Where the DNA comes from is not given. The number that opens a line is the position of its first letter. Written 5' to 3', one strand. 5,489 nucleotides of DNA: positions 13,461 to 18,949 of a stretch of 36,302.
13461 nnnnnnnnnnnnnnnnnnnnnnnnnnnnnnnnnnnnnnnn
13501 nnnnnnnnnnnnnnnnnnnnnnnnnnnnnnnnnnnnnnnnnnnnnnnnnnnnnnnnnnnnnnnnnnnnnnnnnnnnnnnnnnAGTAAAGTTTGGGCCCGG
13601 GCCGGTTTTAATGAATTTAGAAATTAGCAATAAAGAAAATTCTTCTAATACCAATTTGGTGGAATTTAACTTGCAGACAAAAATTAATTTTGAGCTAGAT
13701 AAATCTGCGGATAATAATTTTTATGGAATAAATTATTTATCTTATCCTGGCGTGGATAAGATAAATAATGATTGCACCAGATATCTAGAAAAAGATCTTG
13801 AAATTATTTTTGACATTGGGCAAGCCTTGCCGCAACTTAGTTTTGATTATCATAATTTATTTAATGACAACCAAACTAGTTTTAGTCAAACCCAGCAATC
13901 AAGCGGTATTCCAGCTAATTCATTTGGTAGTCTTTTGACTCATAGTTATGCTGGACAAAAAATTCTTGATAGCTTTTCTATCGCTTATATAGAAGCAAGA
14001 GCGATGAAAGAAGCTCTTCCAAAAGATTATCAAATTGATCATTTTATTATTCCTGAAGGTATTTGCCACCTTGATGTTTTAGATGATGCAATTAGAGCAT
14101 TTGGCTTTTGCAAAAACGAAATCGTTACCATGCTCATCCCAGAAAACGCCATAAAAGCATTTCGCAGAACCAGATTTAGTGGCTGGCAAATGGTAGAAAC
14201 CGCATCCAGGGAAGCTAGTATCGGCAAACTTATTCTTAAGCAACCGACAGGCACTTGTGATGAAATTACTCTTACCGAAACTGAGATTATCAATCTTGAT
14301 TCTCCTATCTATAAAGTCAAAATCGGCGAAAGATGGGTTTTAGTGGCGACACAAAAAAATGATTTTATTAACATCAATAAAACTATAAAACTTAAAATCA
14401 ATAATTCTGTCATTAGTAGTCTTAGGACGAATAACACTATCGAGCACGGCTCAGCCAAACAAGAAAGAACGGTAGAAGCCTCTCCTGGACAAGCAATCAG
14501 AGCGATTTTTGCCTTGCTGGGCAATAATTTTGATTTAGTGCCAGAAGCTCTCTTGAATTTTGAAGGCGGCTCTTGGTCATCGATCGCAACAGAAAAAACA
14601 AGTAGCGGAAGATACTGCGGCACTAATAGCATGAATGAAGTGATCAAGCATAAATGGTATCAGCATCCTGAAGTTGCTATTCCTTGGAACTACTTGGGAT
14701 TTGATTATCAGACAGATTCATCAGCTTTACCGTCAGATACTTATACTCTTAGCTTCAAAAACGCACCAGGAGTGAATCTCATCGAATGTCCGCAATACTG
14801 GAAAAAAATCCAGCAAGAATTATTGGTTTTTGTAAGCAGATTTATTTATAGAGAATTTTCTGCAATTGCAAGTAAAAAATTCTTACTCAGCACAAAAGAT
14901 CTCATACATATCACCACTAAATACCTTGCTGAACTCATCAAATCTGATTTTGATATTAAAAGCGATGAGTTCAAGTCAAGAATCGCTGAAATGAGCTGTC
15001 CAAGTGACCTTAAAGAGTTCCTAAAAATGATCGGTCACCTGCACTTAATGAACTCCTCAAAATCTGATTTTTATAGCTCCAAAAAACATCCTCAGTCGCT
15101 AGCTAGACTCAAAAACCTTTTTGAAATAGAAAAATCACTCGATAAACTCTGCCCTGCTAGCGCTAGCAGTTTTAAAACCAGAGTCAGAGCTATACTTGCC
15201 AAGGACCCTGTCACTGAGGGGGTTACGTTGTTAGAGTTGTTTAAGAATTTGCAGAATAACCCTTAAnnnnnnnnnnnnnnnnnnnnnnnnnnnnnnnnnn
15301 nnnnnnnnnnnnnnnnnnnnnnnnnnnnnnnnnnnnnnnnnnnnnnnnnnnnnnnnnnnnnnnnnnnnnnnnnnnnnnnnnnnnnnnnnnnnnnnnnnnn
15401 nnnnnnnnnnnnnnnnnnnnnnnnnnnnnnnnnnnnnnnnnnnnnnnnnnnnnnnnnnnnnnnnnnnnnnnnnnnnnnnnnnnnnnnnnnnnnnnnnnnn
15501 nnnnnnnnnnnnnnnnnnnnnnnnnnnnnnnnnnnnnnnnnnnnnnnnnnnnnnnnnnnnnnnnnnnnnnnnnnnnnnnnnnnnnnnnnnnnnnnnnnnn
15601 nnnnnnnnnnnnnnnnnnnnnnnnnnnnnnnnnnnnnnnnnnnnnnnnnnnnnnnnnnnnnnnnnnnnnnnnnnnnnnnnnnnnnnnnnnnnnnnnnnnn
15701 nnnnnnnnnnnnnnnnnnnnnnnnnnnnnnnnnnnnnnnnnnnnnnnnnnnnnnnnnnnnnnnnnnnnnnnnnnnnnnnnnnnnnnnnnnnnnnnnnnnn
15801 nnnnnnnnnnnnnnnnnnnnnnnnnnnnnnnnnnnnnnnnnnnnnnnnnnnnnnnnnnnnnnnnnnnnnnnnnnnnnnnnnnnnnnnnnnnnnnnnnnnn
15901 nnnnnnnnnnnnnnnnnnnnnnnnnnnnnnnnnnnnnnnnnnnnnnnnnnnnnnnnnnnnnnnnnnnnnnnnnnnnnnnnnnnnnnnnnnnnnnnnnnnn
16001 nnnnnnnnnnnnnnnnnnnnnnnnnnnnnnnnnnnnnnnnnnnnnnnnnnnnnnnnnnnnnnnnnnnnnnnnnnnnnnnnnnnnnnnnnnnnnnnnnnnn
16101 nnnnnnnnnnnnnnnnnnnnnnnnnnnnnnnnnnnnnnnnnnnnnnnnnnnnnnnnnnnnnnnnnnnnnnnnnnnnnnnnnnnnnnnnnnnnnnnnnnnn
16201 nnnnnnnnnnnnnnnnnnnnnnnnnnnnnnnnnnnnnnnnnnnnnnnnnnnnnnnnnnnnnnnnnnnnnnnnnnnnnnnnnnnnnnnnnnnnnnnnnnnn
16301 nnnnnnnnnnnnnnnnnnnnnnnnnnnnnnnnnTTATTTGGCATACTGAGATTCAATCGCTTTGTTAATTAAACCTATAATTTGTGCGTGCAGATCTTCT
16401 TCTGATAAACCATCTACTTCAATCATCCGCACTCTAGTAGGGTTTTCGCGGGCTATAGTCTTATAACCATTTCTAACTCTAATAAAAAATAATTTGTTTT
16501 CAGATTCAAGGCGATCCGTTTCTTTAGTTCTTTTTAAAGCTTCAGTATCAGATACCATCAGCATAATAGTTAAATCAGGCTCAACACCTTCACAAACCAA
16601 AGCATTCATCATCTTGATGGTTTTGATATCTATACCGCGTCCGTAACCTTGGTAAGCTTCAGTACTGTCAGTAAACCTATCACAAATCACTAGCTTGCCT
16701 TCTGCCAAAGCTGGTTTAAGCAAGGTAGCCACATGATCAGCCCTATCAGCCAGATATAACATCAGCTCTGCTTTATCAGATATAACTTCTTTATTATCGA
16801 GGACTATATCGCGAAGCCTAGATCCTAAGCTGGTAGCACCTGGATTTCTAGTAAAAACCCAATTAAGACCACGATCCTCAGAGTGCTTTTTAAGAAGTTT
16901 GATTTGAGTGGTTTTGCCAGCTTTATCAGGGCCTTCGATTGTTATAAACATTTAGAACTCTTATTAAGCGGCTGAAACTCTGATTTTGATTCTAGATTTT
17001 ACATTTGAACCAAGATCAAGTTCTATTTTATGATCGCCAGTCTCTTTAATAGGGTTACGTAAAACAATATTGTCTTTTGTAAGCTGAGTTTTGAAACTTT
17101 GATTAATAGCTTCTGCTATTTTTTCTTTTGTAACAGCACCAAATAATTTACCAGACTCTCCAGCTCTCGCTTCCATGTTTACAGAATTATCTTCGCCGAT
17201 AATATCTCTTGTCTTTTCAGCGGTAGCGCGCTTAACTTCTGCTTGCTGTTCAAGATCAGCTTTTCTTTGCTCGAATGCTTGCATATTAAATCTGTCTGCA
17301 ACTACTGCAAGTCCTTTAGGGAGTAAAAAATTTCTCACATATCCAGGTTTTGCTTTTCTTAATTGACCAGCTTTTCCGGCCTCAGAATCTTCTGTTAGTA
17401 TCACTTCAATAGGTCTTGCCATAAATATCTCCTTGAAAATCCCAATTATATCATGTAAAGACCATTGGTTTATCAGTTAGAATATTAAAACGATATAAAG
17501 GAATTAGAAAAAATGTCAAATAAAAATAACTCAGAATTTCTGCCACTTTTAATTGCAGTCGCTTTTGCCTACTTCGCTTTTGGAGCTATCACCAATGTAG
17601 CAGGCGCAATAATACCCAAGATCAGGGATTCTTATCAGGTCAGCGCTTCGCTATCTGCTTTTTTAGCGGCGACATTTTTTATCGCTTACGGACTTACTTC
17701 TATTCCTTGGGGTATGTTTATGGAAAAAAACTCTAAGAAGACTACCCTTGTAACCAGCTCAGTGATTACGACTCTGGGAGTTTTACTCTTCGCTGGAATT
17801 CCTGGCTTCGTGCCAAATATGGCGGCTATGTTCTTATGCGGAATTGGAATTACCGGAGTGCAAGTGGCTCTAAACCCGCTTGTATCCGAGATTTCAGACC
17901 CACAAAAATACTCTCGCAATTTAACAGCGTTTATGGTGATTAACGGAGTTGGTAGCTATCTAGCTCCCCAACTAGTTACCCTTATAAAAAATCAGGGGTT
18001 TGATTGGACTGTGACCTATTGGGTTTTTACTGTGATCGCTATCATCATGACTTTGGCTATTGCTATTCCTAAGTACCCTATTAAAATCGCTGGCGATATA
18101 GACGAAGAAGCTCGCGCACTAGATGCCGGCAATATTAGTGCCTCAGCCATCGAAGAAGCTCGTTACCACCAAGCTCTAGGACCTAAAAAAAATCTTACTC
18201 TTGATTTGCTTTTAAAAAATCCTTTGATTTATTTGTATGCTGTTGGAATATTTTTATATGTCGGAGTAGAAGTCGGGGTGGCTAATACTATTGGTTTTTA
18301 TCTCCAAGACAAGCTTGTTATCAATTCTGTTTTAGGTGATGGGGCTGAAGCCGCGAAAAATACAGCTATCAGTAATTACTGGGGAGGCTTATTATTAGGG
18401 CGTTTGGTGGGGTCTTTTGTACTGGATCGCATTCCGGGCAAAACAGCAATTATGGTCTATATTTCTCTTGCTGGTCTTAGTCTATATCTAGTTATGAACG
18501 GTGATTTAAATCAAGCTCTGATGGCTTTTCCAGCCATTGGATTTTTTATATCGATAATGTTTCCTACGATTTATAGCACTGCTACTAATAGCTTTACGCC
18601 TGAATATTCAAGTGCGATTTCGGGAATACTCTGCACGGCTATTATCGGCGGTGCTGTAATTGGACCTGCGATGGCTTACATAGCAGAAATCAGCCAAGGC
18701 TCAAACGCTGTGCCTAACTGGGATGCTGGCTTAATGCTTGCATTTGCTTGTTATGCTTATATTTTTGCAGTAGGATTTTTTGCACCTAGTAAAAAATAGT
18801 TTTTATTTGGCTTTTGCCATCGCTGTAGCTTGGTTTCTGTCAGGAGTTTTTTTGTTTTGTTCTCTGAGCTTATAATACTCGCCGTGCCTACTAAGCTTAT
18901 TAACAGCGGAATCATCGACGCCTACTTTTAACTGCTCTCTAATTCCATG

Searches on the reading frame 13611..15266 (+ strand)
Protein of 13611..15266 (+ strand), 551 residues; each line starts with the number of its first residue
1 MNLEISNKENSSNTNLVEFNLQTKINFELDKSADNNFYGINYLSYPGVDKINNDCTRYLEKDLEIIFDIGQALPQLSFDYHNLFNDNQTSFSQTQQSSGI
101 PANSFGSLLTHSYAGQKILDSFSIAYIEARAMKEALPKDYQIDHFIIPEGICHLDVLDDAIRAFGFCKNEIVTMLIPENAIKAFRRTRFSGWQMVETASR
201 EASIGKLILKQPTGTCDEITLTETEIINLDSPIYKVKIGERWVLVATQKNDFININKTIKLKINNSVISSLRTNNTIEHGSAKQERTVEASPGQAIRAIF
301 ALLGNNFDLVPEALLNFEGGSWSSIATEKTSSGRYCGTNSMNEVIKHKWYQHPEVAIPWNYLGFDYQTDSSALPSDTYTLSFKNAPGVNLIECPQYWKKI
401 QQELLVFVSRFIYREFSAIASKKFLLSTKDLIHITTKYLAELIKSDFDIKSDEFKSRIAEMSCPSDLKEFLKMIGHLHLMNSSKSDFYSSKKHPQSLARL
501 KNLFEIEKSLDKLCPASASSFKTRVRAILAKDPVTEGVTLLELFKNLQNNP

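Call 3: search_protein_families(library=pfam, proteins=[window:13611-15266:+], max_evalue=0.1)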
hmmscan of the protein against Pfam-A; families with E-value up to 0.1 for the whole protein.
window:13611-15266:+ (551 aa): 0 families

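Call 4: search_protein_families(library=ncbifam, proteins=[window:13611-15266:+], max_evalue=0.1)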
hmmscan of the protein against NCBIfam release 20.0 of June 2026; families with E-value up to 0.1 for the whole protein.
window:13611-15266:+ (551 aa): 0 families

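Call 30: find_homologous_proteins(query=window:13611-15263:+, max_evalue=0.001)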
Query window:13611-15263:+ (551 aa): 43 proteins with E <= 0.001 among 8000 candidates.
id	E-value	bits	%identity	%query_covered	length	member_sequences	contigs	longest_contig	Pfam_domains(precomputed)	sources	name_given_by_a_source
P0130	0.0e+0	1206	97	100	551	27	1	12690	-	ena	-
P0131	3.3e-291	985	80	100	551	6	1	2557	-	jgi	-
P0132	4.3e-257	872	70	99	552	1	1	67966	-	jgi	jgi:glycerophosphoryl diester phosphodiesterase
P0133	6.5e-252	855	72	99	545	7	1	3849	-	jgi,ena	jgi:hypothetical protein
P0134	4.5e-127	443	45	92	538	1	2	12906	-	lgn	-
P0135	1.8e-125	438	41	94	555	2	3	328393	-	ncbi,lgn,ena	-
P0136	5.1e-125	436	42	94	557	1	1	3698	-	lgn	-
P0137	7.8e-123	429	43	92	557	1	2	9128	-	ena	-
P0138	1.3e-122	428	43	92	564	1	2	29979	-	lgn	-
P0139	1.0e-121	425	42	92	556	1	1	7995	-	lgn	-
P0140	1.0e-119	419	40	97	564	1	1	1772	-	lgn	-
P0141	1.9e-119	418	44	88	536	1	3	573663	-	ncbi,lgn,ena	-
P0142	8.3e-119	416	43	91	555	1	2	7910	-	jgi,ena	jgi:hypothetical protein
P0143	4.7e-118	413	43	88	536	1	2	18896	-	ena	-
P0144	1.4e-117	412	43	92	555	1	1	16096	-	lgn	-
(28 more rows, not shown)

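Call 35: search_solved_structures(query=A2, max_evalue=10)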
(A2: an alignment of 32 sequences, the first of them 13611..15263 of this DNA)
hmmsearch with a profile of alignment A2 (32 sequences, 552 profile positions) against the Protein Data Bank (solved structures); distinct sequences matched with E-value up to 10: 0.

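Call 36: find_related_loci(query=A2, collection=genome_contigs, flank=6000)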
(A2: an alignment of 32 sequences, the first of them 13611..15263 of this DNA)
Query A2 (551 aa) in genome_contigs; peptide patterns used: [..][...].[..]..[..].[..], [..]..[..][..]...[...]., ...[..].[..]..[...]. (x = any residue, [..] = any of these).
69 stretches matched a pattern; 11 encode a relative of the query (tblastn E <= 1e-3); 11 distinct loci.
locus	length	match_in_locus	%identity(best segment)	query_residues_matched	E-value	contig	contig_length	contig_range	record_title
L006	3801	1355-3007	92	1-551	0e+0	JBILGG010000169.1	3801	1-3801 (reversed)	MAG: Candidatus Caenarcanales bacterium isolate ME2016-09-23_3300044730_group7_bin30 Rohwer_bin1400_scaffold_45342_c1, w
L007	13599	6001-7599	41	28-546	1e-126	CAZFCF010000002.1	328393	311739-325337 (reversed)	MAG TPA_asm: uncultured Gammaproteobacteria bacterium isolate SRP150892_co2_242 genome assembly, contig: NODE_10_length_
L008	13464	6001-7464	44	42-525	1e-125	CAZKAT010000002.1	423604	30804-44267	MAG TPA_asm: uncultured Gammaproteobacteria bacterium isolate SRP150892_co1_169 genome assembly, contig: NODE_6_length_4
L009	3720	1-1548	43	45-546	1e-123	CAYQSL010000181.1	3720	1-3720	MAG TPA_asm: uncultured Gammaproteobacteria bacterium isolate SRP302895_co1_477 genome assembly, contig: NODE_55910_leng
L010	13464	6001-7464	42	42-525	3e-118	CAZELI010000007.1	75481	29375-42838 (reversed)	MAG TPA_asm: uncultured Gammaproteobacteria bacterium isolate SRP150892_co2_243 genome assembly, contig: NODE_306_length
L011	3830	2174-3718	39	42-545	2e-120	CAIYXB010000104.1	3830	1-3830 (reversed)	uncultured bacterium isolate Loclat_bin-07551 genome assembly, contig: bin-07551:104/256, whole genome shotgun sequence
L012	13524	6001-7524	37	42-540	2e-108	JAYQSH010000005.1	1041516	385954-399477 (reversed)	MAG: bacterium isolate SD3109_NP_metabta_bins_sspec.tsv.297 contig_20777_pilon, whole genome shotgun sequence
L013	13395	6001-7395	38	42-499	1e-100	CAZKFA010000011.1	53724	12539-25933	MAG TPA_asm: uncultured Gammaproteobacteria bacterium isolate SRP150892_co1_172 genome assembly, contig: NODE_426_length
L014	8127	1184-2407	41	42-443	2e-96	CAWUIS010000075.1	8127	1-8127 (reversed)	MAG: uncultured Candidatus Melainabacteria bacterium isolate SRR17458609_binner23_13_1705322966 genome assembly, contig:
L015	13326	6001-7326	37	41-489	2e-87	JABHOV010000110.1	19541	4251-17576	MAG: Candidatus Melainabacteria bacterium isolate SI037S4_bin4 k141_1478697, whole genome shotgun sequence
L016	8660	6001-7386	36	41-491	6e-83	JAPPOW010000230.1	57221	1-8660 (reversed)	MAG: Candidatus Melainabacteria bacterium isolate SB9156_S5_bin_14 NODE_74_length_57221_cov_11.5323, whole genome shotgu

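Call 49: predict_structure(alignment_id=A2)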
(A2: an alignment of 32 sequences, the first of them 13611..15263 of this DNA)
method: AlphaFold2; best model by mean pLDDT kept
length: 551 residues; sequences in the alignment: 32
mean_pLDDT: 82.9   pTM: 0.83
mean pLDDT of the five models: 82.9, 82.0, 81.5, 81.1, 80.4
residues with pLDDT >= 90: 259; 70-90: 209; 50-70: 43; < 50: 40
segments of 3 or more residues with pLDDT < 50: 1-39
pLDDT, mean of each block of 10 residues (from residue 1): 33 29 28 37 78 93 91 72 66 70 86 87 94 89 83 89 87 90 87 89 90 85 88 92 91 84 89 73 82 93 91 83 60 75 91 86 80 84 88 92 93 94 92 96 92 92 90 95 85 91 95 92 97 93 90 54
secondary structure, 60 per line:
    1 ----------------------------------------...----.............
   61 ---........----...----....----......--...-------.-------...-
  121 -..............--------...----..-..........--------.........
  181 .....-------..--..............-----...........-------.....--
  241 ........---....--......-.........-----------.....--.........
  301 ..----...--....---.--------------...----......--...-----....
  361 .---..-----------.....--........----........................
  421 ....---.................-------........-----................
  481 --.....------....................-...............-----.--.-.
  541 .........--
elements in order: H48-60 E64-71 E76-78 E83-86 H91-96 E99-101 E117-119 H124-135 E144-146 H154-163 E172-177 E181-185 E197-210 E216-226 E234-238 E241-248 H252-255 E258-263 H265-273 E285-289 H292-302 E312-315 H341-346 E378-382 E385-392 H397-424 H428-444 H452-459 H465-480 H483-487 H494-513 H515-529 H540-549

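Call 52: search_protein_representatives(alignment_id=A2)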
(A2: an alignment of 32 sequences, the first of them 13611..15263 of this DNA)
Query: 32 sequences, 552 profile positions. Proteins with E-value up to 0.001 (for the whole library): 23; up to 1e-10: 18; up to 1e-30: 17. The best 23 are listed.
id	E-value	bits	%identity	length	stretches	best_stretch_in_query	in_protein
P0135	2.2e-236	802.1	-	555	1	4-550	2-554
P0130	1.1e-215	733.8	-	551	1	1-551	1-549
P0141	3.1e-212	722.4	-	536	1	7-528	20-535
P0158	1.6e-189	647.4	-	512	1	5-510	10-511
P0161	2.9e-183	626.7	-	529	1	28-552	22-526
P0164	4.2e-180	616.3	-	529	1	7-551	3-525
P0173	1.2e-177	608.2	-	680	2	257-552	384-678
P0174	6.5e-174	595.9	-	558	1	12-551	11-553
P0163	6.8e-169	579.3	-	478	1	25-493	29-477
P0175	1.2e-168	578.5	-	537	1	6-549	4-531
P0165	3.4e-168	577.0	-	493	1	5-505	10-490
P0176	4.9e-156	536.9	-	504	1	57-552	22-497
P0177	4.0e-150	517.4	-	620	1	30-552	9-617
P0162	6.6e-148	510.0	-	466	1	9-457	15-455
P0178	4.0e-146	504.2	-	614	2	259-552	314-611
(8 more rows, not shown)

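Call 53: fold_search(model_id=the predicted structure, library=pdb)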
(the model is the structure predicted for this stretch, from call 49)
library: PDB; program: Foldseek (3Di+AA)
matches with E <= 10: 68; with E <= 0.001: 2
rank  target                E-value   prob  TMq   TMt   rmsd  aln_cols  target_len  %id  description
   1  4cmr_B                1.4e-04  1.00  0.34  0.32  10.9       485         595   11  The crystal structure of novel exo-type maltose-forming amylase(Py04_0872) from Pyrococcus sp. ST04 (released 2014-10-22)
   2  4cmr_A                1.8e-04  1.00  0.35  0.32  10.5       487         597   10  The crystal structure of novel exo-type maltose-forming amylase(Py04_0872) from Pyrococcus sp. ST04 (released 2014-10-22)
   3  4i0w_D                5.8e-01  0.04  0.07  0.08  18.8       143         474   11  Structure of the Clostridium Perfringens CspB protease (released 2013-04-03)
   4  7qxb_A                1.6e+00  0.02  0.11  0.08  24.2       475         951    7  Cryo-EM map of human telomerase-DNA-TPP1-POT1 complex (sharpened map) (released 2022-03-02)
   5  9csk_A                2.6e+00  0.08  0.10  0.21  17.8       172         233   10  Crystal structure of CDK4 cyclin D1 in complex with atirmociclib (released 2025-03-26)
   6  9csk_C                2.6e+00  0.06  0.09  0.17  18.0       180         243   10  Crystal structure of CDK4 cyclin D1 in complex with atirmociclib (released 2025-03-26)
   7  9yin                  2.6e+00  0.01  0.06  0.08  24.7       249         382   12  Sf11 bacteriophage portal (released 2025-11-12)
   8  5k3h_D                2.9e+00  0.04  0.08  0.07  17.8       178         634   17  Crystals structure of Acyl-CoA oxidase-1 in Caenorhabditis elegans, Apo form-II (released 2016-08-24)
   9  8h8e_F                2.9e+00  0.01  0.05  0.09  26.2       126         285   12  Structure of the dimeric Xenopus tropical acid-sensitive outwardly rectifying channel ASOR trimer bound with tRNA (clo (released 2024-05-01)
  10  4qyz_A                3.2e+00  0.04  0.08  0.09  19.3       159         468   12  Crystal structure of a CRISPR RNA-guided surveillance complex, Cascade, bound to a ssDNA target (released 2014-09-03)
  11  2f4n_C                3.2e+00  0.01  0.08  0.15  19.7       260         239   10  Crystal structure of protein MJ1651 from Methanococcus jannaschii DSM 2661, Pfam DUF62 (released 2005-12-06)
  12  8k84_A                3.5e+00  0.04  0.09  0.19  13.6       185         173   14  De novo design protein -N3 (released 2024-07-31)
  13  22uy_B                3.5e+00  0.01  0.08  0.14  17.3       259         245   10  S-adenosyl-L-methionine hydrolase(MJ1651) mutant-R89A (released 2026-03-18)
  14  9dbi_D                3.5e+00  0.01  0.06  0.11  21.9       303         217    9  Structure of Hailong HalB D21A/D23A mutant (released 2025-05-07)
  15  3owa_C                3.7e+00  0.09  0.14  0.13   9.3       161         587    9  Crystal Structure of Acyl-CoA Dehydrogenase complexed with FAD from Bacillus anthracis (released 2010-10-13)
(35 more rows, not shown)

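Call 78: search_protein_families(library=ncbifam, proteins=[L010:4134-5066:+, L010:5073-5801:+], max_evalue=1e-10)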
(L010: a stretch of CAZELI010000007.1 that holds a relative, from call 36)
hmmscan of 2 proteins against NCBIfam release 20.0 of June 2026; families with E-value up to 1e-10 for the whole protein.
L010:4134-5066:+ (311 aa): 5 families
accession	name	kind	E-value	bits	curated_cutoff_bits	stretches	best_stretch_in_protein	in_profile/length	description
NF003818.2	PRK05409.1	equivalog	3.7e-73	246.4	360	1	19-298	2-262/264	HvfB family MNIO-type RiPP peptide maturase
NF050167.1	MNIO_BufB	equivalog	2e-71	240.4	310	1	20-295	2-260/262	MNIO family bufferin maturase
NF050151.1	RiPP_MNIO_ApyH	equivalog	1.1e-23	83.8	400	1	70-291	52-271/283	multinuclear non-heme iron-dependent oxidative enzyme ApyH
NF050165.1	MNIO_ChrH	equivalog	7.1e-17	61.5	600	1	75-279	59-257/363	MNIO family chryseobactin maturase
TIGR04159.2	methbact_MbnB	equivalog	3.7e-13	49.6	325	1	100-299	69-258/261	methanobactin biosynthesis protein MbnB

L010:5073-5801:+ (243 aa): 1 family
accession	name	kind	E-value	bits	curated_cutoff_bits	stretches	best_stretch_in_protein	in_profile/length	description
NF050145.1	RiPP_RRE_HvfC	equivalog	2.9e-22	79.7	142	1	8-239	2-232/237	HvfC family RiPP maturation protein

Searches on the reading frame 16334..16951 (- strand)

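Call 55: search_protein_families(library=pfam, proteins=[window:16334-16951:-], max_evalue=0.001)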
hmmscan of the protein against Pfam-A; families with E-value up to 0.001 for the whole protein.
window:16334-16951:- (205 aa): 1 family
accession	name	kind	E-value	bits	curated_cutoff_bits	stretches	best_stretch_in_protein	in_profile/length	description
PF02223.23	Thymidylate_kin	-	8.2e-45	153.2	27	1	5-191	1-185/185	Thymidylate kinase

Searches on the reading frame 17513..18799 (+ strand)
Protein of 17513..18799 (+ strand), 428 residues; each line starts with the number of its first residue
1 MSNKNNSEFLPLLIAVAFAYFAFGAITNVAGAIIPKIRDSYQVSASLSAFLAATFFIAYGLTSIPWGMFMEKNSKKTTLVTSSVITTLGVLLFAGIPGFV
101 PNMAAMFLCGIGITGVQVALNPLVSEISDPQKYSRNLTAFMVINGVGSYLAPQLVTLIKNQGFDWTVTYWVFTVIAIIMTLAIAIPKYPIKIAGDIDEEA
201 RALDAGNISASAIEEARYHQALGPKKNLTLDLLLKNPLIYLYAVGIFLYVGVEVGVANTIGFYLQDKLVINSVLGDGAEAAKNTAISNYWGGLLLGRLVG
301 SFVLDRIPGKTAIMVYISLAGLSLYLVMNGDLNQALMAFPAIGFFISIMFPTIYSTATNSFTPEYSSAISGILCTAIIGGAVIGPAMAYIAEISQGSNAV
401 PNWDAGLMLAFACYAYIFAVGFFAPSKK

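Call 55: search_protein_families(library=pfam, proteins=[window:17513-18799:+], max_evalue=0.001)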
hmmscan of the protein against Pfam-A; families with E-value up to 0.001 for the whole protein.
window:17513-18799:+ (428 aa): 2 families
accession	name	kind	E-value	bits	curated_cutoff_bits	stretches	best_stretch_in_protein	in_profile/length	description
PF07690.21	MFS_1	-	4.5e-32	111.8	33.4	2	16-385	1-347/347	Major Facilitator Superfamily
PF06779.20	MFS_4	-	9.7e-05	22.3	26.3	1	33-185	15-169/364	Uncharacterised MFS-type transporter YbfB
